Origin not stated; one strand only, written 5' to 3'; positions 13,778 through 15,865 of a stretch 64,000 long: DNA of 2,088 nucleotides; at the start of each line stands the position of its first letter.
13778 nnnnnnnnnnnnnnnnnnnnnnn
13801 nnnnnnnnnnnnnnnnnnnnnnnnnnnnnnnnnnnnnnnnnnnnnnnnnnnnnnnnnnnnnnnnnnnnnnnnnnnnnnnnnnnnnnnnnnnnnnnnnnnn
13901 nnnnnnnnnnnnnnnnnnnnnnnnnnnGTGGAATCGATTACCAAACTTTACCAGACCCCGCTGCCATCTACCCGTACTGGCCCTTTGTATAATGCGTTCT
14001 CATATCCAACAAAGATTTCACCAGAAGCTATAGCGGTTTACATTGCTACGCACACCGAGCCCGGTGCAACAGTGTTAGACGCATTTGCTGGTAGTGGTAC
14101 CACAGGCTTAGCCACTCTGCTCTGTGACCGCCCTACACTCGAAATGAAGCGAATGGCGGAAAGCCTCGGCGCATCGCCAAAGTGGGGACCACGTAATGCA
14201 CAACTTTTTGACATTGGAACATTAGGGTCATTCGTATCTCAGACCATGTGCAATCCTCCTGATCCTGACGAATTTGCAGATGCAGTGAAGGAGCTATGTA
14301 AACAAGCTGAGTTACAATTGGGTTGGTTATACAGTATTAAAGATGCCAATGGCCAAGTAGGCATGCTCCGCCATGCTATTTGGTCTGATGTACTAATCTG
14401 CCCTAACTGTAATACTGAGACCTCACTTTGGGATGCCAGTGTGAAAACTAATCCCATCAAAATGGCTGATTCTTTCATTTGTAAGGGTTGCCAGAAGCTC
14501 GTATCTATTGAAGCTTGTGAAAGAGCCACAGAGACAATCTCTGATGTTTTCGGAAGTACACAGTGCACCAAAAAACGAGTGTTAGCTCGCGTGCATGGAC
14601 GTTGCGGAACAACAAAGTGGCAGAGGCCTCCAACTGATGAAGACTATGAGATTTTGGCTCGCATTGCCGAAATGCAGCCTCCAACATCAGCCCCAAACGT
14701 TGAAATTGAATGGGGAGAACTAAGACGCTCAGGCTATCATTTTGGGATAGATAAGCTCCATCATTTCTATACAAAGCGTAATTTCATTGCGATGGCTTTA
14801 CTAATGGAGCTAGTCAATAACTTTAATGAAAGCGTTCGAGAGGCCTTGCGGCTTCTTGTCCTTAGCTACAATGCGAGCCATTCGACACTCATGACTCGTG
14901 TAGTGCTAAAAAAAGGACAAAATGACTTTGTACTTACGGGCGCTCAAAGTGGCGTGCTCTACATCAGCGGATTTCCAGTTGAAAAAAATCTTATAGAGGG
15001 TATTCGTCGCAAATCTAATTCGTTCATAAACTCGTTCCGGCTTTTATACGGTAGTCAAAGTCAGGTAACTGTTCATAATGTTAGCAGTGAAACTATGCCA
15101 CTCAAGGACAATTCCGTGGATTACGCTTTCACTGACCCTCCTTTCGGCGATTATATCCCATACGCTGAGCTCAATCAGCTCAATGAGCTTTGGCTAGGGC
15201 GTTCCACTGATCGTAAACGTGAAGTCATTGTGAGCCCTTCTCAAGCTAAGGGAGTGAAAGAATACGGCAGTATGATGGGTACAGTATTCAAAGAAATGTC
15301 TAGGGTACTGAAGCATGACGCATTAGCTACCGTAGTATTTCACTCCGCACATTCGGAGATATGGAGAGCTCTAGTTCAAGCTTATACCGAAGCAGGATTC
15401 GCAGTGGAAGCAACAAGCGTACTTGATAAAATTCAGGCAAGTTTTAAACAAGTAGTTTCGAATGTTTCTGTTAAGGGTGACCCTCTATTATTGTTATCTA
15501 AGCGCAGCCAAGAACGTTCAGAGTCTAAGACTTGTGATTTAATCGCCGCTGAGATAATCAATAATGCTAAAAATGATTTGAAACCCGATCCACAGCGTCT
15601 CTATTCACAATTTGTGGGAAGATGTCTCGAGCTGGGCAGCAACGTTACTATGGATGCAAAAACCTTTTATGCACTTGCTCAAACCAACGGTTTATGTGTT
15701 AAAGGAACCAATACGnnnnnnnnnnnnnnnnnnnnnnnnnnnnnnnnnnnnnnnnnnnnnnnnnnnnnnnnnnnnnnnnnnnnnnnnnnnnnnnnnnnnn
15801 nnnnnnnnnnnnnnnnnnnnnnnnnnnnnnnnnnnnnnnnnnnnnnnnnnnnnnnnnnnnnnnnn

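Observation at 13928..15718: Gene 1: beta-class-like DNA methyltransferase with permuted motif order and an embedded Cys4 zinc ribbon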

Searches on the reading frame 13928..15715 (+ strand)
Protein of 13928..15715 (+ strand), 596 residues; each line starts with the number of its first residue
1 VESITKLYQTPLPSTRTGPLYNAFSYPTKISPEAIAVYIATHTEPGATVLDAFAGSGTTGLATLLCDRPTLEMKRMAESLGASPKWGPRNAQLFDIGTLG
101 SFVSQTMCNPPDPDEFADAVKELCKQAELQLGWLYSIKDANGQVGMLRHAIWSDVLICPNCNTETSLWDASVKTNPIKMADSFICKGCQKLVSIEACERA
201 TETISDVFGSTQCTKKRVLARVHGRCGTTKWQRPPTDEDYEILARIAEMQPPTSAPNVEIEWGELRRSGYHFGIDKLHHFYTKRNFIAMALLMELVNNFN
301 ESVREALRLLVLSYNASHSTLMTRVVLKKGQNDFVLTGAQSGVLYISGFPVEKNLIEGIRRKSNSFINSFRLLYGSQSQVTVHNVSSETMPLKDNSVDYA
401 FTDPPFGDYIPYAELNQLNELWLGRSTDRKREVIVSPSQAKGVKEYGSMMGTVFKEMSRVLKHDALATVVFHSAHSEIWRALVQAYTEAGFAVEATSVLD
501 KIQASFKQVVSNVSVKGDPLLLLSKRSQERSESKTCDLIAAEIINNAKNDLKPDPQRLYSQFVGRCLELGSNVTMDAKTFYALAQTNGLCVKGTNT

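Call 4: search_protein_families(proteins=[window:13928-15715:+], library=ncbifam, max_evalue=0.01)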
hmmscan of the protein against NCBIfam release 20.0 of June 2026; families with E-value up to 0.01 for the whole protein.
window:13928-15715:+ (596 aa): 4 families
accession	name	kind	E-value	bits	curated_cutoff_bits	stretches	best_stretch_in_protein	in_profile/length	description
NF042963.1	DUF1156_antiphage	equivalog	1.2e-10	40.2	1000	1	245-543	430-721/960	anti-phage-associated DUF1156 domain-containing protein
NF010253.0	PRK13699.1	subfamily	4e-10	39.8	244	1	10-71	128-189/226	DNA methyltransferase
NF050803.1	DnaMtaseCcrMCaul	equivalog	0.00025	20.1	830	0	31-75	190-235/350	adenine-specific DNA-methyltransferase CcrM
TIGR00095.1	TIGR00095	equivalog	0.0092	15.6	117.5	0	360-415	85-143/194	16S rRNA (guanine(966)-N(2))-methyltransferase RsmD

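Call 5: search_protein_families(proteins=[window:13928-15715:+], library=padloc, max_evalue=0.01)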
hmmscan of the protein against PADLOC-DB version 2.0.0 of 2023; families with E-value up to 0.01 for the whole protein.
window:13928-15715:+ (596 aa): 42 families (the best 25 are shown)
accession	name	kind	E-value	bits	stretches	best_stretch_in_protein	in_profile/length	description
PDLC02541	PglX|PglXI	-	1.8e-116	388.4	1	15-519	110-616/919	PglXI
PDLC03346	MTase_II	-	8.2e-66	220.4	2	144-521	358-732/1068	Type II methyltransferase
PDLC03312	MTase_II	-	3.7e-56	188.6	3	316-508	1052-1245/1344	Type II methyltransferase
PDLC03319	MTase_II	-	2.1e-27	94.1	1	276-550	168-447/503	Type II methyltransferase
PDLC03367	MTase_II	-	3.9e-17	59.8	1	92-495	67-446/633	Type II methyltransferase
PDLC03228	MTase_II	-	4.7e-11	40.9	2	26-68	144-186/227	Type II methyltransferase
PDLC02189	DUF1156_MTase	-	2e-10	37.5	1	245-549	409-700/944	-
PDLC03380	MTase_II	-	4.9e-10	37.2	2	377-462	243-330/393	Type II methyltransferase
PDLC03325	MTase_II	-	3e-09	34.1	1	350-464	240-355/426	Type II methyltransferase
PDLC03371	MTase_II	-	1.1e-08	32.9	1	27-68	192-233/260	Type II methyltransferase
PDLC03233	MTase_II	-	2.3e-08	31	1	442-499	560-617/731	Type II methyltransferase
PDLC03353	MTase_II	-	1.2e-07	29.6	1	387-472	18-81/260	Type II methyltransferase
PDLC03321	MTase_II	-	2e-07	28.5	0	31-59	186-214/245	Type II methyltransferase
PDLC03362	MTase_II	-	1.9e-06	25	0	21-65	44-89/438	Type II methyltransferase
PDLC04134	mad2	-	2.6e-06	24.5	1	378-498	339-425/492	mads_2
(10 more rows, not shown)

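Call 6: profile_search(protein=window:13928-15715:+)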
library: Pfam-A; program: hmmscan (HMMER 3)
A. the first sequence (596 residues): domains with independent E <= 10: 7; with E <= 0.001: 1
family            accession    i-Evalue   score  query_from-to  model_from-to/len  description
N6_N4_Mtase       PF01555.25    6.2e-07    30.0      24-67        160-203/221  DNA methylase
N6_N4_Mtase       PF01555.25      0.013    15.9     397-534         1-111/221  DNA methylase
Zn_ribbon_IS1595  PF12760.12       0.21    12.0     146-190         9-45/46  Transposase zinc-ribbon domain
DUF4428           PF14471.11       0.67    10.3     157-190         1-28/51  Domain of unknown function (DUF4428)
Cons_hypoth95     PF03602.21        4.5     7.3      45-61         41-57/182  Conserved hypothetical protein 95
UPF0020           PF01170.24        4.8     7.3     375-410       100-135/197  RMKL-like, methyltransferase domain
Cons_hypoth95     PF03602.21          7     6.7     379-418        94-136/182  Conserved hypothetical protein 95

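Call 12: find_homologous_proteins(query=window:13928-15715:+, max_evalue=0.00001)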
Query window:13928-15715:+ (596 aa): 2293 proteins with E <= 0.00001 among 8000 candidates; the best 120 are listed.
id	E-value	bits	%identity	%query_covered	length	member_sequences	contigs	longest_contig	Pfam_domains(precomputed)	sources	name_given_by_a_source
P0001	0.0e+0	1358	100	100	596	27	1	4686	PF01555.25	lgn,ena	-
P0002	0.0e+0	1115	82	100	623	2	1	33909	PF01555.25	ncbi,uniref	ncbi:DNA methyltransferase [Pseudomonas lijiangensis]|uniref:DNA methyltransferase n=1 Tax=Pseudomon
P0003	0.0e+0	1090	81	98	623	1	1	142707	PF01555.25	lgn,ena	-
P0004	0.0e+0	1086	80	99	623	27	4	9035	PF01555.25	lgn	-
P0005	0.0e+0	1082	80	99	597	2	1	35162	PF01555.25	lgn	-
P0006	0.0e+0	1081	80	98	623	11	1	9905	PF01555.25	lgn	-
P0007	0.0e+0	1074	79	99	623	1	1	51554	PF01555.25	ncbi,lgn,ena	-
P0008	0.0e+0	1062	78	99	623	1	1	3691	PF01555.25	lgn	-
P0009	0.0e+0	1060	79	98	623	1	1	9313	PF01555.25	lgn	-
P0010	0.0e+0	1057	79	99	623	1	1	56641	PF01555.25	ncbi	ncbi:MAG: DNA methyltransferase [Telluria sp.]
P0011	0.0e+0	1054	77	100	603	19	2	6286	PF01555.25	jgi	-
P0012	0.0e+0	1049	78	98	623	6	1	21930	PF01555.25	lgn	-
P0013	0.0e+0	1046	77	98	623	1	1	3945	PF01555.25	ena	-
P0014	0.0e+0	1045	78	98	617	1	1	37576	PF01555.25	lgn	-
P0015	0.0e+0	1035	77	99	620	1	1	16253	PF01555.25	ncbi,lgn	-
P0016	0.0e+0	1033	76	98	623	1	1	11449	PF01555.25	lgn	-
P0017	0.0e+0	1031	76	99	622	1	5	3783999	PF01555.25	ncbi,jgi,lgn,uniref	ncbi:MAG: DNA methyltransferase [Candidatus Accumulibacter necessarius]|jgi:16S rRNA G966 N2-methyla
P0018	0.0e+0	1029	75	98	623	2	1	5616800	PF01555.25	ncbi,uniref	ncbi:DNA methyltransferase [Piscinibacter sakaiensis]|uniref:DNA methyltransferase n=1 Tax=Pisciniba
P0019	0.0e+0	1028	76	98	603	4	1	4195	PF01555.25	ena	-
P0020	0.0e+0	1027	74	99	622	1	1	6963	PF01555.25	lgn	-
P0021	0.0e+0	1026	75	98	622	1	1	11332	PF01555.25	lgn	-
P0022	0.0e+0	1025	76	98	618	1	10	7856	PF01555.25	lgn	-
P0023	0.0e+0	1025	75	98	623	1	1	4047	PF01555.25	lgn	-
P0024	0.0e+0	1023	75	99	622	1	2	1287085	PF01555.25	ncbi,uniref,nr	ncbi:DNA methyltransferase [Variovorax guangxiensis]|uniref:DNA methylase n=1 Tax=Variovorax guangxi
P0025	0.0e+0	1020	74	99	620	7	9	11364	PF01555.25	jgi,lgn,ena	-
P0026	0.0e+0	1020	74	98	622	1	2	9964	PF01555.25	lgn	-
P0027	0.0e+0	1016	75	98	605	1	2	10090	PF01555.25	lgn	-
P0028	0.0e+0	1015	75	98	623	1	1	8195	PF01555.25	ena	-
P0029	0.0e+0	1015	73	100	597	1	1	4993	PF12760.13,PF01555.25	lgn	-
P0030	2.9e-297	1005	74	98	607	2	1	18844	PF01555.25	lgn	-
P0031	1.8e-296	1002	74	98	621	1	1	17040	PF01555.25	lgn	-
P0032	4.0e-296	1001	73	99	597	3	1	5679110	PF01555.25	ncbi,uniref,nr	ncbi:DNA methyltransferase [Pseudomonas sp. SK]|uniref:DNA methyltransferase n=1 Tax=Pseudomonas sp.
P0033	1.1e-295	1000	73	98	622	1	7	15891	PF01555.25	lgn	-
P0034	2.0e-295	999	74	98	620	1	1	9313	PF01555.25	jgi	jgi:hypothetical protein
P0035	1.9e-294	996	73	98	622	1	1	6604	PF01555.25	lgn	-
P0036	2.4e-294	995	73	97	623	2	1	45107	PF01555.25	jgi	-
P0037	2.9e-294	995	73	98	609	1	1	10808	PF12760.13,PF01555.25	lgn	-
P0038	5.7e-294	994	73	98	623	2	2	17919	PF01555.25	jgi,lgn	jgi:hypothetical protein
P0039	8.4e-294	994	73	99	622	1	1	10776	PF01555.25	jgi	-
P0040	1.7e-293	993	73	99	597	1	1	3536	PF01555.25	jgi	jgi:16S rRNA G966 N2-methylase RsmD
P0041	8.4e-293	990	73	98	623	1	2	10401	PF01555.25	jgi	jgi:16S rRNA G966 N2-methylase RsmD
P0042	1.9e-292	989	73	98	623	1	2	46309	PF01555.25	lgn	-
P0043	2.4e-292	989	73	98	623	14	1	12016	PF12760.13,PF01555.25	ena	-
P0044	3.9e-292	988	72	99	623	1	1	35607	PF01555.25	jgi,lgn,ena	-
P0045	5.8e-292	988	73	98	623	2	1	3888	PF01555.25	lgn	-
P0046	7.1e-292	987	72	98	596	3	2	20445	PF01555.25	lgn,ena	-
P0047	7.2e-292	987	72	98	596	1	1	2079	PF01555.25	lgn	-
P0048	1.6e-291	986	72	99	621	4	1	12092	PF01555.25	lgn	-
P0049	2.1e-291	986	73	98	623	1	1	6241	PF01555.25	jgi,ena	-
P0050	4.0e-291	985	72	98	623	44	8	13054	PF12760.13,PF01555.25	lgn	-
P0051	4.8e-291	984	73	98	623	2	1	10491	PF01555.25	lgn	-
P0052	1.4e-290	983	72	98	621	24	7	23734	PF01555.25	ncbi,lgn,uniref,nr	ncbi:hypothetical protein PSE10B_56280 [Pseudomonas amygdali pv. eriobotryae]|uniref:DNA methylase N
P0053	1.9e-290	983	72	98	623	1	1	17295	PF01555.25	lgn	-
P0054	4.1e-290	981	72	98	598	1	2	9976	PF12760.13,PF01555.25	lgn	-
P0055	4.3e-290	981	73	99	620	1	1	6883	PF01555.25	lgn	-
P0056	7.4e-290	981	72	98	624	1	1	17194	PF12760.13,PF01555.25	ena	-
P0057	8.9e-290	980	73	100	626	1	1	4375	PF01555.25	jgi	jgi:16S rRNA G966 N2-methylase RsmD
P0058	9.4e-290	980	73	98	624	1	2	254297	PF01555.25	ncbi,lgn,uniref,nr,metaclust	ncbi:putative methylase [Yersinia rohdei]|uniref:Putative methylase n=1 Tax=Yersinia rohdei TaxID=29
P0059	1.7e-289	979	73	98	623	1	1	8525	PF01555.25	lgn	-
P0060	3.0e-289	979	72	97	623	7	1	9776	PF01555.25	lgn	-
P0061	3.8e-289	978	73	98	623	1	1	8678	PF01555.25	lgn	-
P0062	4.3e-289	978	72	98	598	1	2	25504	PF01555.25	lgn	-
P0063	1.4e-288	976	72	98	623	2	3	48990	PF01555.25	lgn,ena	-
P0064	1.8e-288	976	72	98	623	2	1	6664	PF01555.25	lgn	-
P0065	3.6e-288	975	72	98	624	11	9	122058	PF01555.25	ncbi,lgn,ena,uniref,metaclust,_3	ncbi:MAG: DNA methyltransferase [Pseudomonas helleri]|uniref:DNA methyltransferase n=1 Tax=Pseudomon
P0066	1.0e-287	973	71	99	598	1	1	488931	PF12760.13,PF01555.25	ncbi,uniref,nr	ncbi:DNA methylase [Paucibacter sp. KBW04]|uniref:DNA methyltransferase n=1 Tax=Paucibacter sp. KBW0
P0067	1.3e-287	973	72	98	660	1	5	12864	PF01555.25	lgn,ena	-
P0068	1.4e-286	970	71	99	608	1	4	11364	PF01555.25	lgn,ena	-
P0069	1.7e-286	969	70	98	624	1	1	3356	PF01555.25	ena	-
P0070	3.4e-285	965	71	98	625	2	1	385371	PF01555.25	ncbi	ncbi:DNA methyltransferase [Ralstonia pseudosolanacearum]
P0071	6.4e-284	961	71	98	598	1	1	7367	PF01555.25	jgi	-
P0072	1.0e-283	960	70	99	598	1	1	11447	PF01555.25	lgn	-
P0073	1.1e-283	960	71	99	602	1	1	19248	PF01555.25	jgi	jgi:16S rRNA G966 N2-methylase RsmD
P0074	8.4e-283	957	69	98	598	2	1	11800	PF01555.25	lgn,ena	-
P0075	1.7e-282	956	70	98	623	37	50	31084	PF01555.25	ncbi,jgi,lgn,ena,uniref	ncbi:DNA methyltransferase [Aeromonas allosaccharophila]|jgi:hypothetical protein|uniref:DNA methylt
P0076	1.7e-282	956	70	98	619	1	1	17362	PF01555.25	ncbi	-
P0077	2.2e-282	956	71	99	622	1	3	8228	PF01555.25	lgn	-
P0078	1.2e-281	953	71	98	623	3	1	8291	PF01555.25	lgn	-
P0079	5.5e-281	951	70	99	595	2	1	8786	PF01555.25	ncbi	-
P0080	2.6e-280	949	70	99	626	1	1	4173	PF01555.25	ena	-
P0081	4.4e-280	948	69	99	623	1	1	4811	PF01555.25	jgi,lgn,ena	-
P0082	5.1e-280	948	69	98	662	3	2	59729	PF01555.25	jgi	jgi:DNA modification methylase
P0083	4.5e-279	945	70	98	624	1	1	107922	PF01555.25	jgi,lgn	jgi:DNA modification methylase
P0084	2.2e-278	943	70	99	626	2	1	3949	PF01555.25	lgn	-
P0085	4.9e-277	938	69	98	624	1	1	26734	PF01555.25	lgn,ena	-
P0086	3.0e-276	936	70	98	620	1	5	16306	PF01555.25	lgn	-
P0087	4.5e-273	925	68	98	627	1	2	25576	PF01555.25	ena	-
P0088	3.6e-267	906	68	98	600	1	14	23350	PF01555.25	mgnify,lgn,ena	mgnify:CR=1 FL=1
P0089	3.2e-266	903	67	99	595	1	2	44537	PF01555.25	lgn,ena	-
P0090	3.3e-260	883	64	98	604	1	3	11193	PF01555.25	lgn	-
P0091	1.8e-259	880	66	98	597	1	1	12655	PF01555.25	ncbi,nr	ncbi:MAG: DNA methylase [Rhodocyclaceae bacterium]|nr:MAG: DNA methylase [Rhodocyclaceae bacterium]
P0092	2.0e-259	880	65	98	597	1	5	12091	PF01555.25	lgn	-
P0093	7.6e-259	878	65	98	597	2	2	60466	PF01555.25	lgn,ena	-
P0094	1.1e-258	878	65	98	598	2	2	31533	PF01555.25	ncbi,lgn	-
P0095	2.5e-258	876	65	98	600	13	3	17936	PF01555.25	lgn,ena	-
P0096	1.3e-257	874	65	98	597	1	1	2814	PF01555.25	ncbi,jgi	jgi:16S rRNA G966 N2-methylase RsmD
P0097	2.2e-257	873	64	98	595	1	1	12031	PF01555.25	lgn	-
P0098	1.5e-256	871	65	98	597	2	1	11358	PF01555.25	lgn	-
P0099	1.1e-255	868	64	98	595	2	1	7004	PF01555.25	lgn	-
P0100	3.3e-255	866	64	98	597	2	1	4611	PF01555.25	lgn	-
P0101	4.3e-255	866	64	98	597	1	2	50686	PF01555.25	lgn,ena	-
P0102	5.1e-255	866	64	98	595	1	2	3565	PF01555.25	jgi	jgi:DNA modification methylase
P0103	8.0e-255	865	63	98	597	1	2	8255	PF01555.25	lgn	-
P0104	1.1e-254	864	64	98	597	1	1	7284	PF01555.25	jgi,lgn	-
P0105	2.3e-254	863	64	98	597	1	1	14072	PF01555.25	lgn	-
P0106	2.9e-254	863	64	98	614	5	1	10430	PF01555.25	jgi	-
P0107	6.2e-254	862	64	98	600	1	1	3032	PF01555.25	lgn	-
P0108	7.6e-254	862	64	98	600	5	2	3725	PF01555.25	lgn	-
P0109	7.7e-253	858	65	97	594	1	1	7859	PF01555.25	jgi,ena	-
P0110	1.9e-252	857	64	98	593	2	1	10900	PF01555.25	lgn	-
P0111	2.3e-252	857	63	98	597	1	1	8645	PF01555.25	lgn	-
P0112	3.8e-252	856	63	98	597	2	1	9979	PF01555.25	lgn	-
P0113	3.5e-251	853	63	98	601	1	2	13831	PF01555.25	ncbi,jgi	jgi:16S rRNA G966 N2-methylase RsmD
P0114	5.0e-249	846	63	98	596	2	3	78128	PF01555.25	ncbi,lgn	-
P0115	5.9e-249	846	62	98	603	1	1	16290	PF01555.25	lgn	-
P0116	3.1e-248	843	63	98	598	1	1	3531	PF01555.25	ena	-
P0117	1.5e-247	841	62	98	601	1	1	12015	PF01555.25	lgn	-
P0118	2.2e-247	840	62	97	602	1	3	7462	PF01555.25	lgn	-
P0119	3.0e-247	840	62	98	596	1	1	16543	PF01555.25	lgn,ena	-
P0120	1.7e-246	837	63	98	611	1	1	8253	PF01555.25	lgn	-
